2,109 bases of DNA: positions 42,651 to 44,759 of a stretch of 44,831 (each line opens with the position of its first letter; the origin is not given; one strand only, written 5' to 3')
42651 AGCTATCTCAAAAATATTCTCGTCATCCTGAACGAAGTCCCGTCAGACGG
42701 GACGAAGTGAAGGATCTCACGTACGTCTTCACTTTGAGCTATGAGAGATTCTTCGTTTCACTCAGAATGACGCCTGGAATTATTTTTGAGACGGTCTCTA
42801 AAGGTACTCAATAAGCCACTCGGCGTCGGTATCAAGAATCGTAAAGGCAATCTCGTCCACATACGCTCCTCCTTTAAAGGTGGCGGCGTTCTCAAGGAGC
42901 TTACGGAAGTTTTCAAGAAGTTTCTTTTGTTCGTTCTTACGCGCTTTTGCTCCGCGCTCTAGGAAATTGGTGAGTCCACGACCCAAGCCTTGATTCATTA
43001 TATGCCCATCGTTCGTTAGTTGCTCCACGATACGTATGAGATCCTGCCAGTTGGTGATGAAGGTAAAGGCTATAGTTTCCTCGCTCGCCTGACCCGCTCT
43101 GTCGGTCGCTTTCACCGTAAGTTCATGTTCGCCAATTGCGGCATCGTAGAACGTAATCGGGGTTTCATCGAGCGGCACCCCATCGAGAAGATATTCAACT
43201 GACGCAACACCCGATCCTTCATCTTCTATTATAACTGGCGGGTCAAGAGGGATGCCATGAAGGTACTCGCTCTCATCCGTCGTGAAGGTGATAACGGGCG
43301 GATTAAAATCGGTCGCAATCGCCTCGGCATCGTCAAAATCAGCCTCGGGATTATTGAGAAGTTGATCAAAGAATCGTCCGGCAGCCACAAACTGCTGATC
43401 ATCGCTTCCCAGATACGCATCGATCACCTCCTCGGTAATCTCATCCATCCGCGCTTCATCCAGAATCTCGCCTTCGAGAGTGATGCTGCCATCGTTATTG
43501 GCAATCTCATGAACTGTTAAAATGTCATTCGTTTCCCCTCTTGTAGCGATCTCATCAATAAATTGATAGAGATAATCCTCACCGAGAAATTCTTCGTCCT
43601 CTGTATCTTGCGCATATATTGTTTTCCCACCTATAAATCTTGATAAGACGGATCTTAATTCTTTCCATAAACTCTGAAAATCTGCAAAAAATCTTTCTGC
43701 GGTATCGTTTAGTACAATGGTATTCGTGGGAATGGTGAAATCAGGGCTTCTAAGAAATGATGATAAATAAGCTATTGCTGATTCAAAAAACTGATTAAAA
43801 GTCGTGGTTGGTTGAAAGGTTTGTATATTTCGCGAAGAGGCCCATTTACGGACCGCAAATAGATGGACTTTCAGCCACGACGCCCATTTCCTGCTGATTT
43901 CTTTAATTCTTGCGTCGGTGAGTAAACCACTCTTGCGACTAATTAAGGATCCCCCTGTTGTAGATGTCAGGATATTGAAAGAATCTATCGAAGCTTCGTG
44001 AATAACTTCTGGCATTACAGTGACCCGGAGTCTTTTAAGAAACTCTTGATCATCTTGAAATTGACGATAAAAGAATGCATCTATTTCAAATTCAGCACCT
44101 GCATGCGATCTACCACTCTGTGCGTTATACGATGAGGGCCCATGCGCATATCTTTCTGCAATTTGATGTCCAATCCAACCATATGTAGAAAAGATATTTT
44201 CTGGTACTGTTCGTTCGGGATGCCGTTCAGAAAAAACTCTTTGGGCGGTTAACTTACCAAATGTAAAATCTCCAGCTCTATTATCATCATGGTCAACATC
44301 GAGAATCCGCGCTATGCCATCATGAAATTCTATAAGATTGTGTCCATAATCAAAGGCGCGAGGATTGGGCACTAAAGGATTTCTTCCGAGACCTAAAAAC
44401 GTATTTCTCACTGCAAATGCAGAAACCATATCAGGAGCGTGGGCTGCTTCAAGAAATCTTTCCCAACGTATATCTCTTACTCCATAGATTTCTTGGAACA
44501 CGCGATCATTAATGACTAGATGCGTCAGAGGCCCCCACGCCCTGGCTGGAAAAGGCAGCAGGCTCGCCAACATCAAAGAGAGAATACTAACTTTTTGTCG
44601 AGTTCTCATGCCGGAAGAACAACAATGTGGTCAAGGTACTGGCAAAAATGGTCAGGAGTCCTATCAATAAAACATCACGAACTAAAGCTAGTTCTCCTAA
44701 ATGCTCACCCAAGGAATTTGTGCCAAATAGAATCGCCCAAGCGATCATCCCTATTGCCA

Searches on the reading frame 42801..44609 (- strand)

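Call 11: search_protein_families(library=pfam, proteins=[window:42801-44609:-], max_evalue=0.001)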
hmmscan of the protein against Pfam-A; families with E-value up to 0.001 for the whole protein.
window:42801-44609:- (603 aa): 1 family
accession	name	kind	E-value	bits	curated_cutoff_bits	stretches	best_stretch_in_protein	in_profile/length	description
PF22888.1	FIMAH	-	0.00039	21.4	24.8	0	523-601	3-81/81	FIMAH domain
